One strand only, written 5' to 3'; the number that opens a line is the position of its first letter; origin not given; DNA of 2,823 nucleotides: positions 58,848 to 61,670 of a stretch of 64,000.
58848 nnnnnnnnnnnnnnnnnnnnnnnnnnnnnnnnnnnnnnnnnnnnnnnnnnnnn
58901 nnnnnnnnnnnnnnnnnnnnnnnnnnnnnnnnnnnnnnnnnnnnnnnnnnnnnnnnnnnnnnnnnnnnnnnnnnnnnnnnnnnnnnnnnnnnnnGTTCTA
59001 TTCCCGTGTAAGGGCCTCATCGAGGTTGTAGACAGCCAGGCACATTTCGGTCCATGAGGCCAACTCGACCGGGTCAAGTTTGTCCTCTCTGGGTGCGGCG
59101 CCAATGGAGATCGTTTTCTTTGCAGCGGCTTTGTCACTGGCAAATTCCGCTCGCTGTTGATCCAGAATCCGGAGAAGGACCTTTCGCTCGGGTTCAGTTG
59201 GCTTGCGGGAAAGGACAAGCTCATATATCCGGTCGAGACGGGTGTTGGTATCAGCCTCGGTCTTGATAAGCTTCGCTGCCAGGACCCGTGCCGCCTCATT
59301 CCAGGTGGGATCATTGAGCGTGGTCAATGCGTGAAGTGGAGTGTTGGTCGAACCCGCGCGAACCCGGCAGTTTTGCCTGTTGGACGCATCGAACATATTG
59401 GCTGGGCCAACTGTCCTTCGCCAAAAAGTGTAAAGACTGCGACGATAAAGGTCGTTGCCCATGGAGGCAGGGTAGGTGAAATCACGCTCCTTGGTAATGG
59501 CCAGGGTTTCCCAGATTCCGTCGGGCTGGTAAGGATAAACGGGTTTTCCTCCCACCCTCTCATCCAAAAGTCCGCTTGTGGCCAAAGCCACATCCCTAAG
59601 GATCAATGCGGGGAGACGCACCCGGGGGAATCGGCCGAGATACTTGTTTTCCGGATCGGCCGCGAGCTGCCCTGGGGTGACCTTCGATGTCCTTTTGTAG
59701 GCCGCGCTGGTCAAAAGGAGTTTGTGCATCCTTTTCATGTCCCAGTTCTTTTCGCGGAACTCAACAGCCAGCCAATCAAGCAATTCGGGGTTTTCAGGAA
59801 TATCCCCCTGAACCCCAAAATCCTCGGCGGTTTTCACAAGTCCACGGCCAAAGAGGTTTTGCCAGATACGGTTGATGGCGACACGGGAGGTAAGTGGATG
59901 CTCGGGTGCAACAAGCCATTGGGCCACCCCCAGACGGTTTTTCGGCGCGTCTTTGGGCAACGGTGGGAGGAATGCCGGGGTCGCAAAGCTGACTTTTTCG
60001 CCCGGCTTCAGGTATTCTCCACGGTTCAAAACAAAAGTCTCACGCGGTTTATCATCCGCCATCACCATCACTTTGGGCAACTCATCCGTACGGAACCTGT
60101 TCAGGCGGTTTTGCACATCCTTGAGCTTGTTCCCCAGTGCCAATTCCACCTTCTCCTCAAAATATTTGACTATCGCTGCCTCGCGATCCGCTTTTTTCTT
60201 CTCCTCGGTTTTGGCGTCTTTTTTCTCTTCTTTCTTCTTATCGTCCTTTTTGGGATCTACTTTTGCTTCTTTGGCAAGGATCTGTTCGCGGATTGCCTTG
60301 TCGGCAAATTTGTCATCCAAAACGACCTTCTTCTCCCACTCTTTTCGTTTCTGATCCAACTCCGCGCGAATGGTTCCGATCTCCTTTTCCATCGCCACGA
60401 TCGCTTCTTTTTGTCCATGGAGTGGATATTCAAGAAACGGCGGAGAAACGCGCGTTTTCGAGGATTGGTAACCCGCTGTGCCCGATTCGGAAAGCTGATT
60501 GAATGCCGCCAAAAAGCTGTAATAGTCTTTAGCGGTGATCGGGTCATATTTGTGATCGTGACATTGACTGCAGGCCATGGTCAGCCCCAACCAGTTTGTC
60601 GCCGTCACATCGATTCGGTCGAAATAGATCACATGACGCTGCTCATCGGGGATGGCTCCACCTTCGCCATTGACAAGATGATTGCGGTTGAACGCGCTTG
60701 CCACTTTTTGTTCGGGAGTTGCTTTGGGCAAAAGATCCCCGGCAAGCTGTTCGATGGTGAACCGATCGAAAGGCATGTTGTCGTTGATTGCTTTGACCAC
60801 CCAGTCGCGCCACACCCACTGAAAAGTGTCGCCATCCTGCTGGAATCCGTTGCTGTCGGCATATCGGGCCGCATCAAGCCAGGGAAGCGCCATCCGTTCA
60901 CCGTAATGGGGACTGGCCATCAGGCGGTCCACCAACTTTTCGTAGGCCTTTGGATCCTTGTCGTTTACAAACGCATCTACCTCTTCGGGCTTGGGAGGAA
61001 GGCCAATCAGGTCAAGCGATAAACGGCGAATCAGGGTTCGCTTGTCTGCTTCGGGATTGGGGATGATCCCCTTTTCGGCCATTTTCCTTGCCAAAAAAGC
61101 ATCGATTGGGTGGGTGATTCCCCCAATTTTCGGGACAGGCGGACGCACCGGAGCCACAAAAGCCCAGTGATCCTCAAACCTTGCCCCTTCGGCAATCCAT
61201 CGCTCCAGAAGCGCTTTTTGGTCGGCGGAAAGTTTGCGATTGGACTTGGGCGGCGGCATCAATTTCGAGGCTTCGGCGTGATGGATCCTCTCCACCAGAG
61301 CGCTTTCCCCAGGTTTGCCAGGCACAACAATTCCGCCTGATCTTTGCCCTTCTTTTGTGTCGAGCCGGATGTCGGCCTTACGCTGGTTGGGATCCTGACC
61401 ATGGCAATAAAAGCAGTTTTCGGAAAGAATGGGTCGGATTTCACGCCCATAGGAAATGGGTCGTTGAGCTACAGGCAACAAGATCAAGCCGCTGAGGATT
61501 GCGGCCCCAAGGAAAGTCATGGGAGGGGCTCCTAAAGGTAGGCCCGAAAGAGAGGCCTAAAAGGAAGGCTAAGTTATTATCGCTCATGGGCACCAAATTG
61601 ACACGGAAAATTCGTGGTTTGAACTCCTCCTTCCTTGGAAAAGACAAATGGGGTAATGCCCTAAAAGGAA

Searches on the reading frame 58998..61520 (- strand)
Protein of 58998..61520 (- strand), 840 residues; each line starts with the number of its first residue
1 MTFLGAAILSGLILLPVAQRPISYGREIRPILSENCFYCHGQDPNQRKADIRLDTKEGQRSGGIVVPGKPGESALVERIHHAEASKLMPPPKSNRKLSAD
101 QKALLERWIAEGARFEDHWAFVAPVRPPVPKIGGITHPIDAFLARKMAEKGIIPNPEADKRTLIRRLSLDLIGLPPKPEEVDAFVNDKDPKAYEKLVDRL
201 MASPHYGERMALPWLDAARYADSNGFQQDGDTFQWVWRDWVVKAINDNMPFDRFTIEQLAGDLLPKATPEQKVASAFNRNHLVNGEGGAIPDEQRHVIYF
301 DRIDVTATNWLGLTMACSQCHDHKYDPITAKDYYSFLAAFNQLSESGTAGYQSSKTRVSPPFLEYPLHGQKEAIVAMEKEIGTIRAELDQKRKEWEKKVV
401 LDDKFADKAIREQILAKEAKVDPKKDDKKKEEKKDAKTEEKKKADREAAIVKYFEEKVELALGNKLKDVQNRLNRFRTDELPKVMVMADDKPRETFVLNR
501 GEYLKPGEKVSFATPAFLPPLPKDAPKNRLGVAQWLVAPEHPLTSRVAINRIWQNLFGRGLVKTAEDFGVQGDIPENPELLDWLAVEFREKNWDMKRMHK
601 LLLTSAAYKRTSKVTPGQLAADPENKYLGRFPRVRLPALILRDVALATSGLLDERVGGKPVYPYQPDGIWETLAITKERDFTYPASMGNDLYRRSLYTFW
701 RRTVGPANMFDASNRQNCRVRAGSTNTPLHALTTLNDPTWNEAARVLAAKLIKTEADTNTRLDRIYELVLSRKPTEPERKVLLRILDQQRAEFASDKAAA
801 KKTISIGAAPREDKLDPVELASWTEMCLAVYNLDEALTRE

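Call 10: search_protein_families(library=pfam, proteins=[window:58998-61520:-], max_evalue=0.001)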
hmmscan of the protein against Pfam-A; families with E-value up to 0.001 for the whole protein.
window:58998-61520:- (840 aa): 3 families
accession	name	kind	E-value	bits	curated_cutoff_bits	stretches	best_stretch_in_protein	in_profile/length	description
PF07587.16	PSD1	-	1.9e-89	299.7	28.5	1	528-785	1-243/244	Protein of unknown function (DUF1553)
PF07583.16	PSCyt2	-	1.5e-84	283.6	29.8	1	138-344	1-208/209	Protein of unknown function (DUF1549)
PF07635.16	PSCyt1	-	3.1e-14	53.8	22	1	36-91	1-58/59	Planctomycete cytochrome C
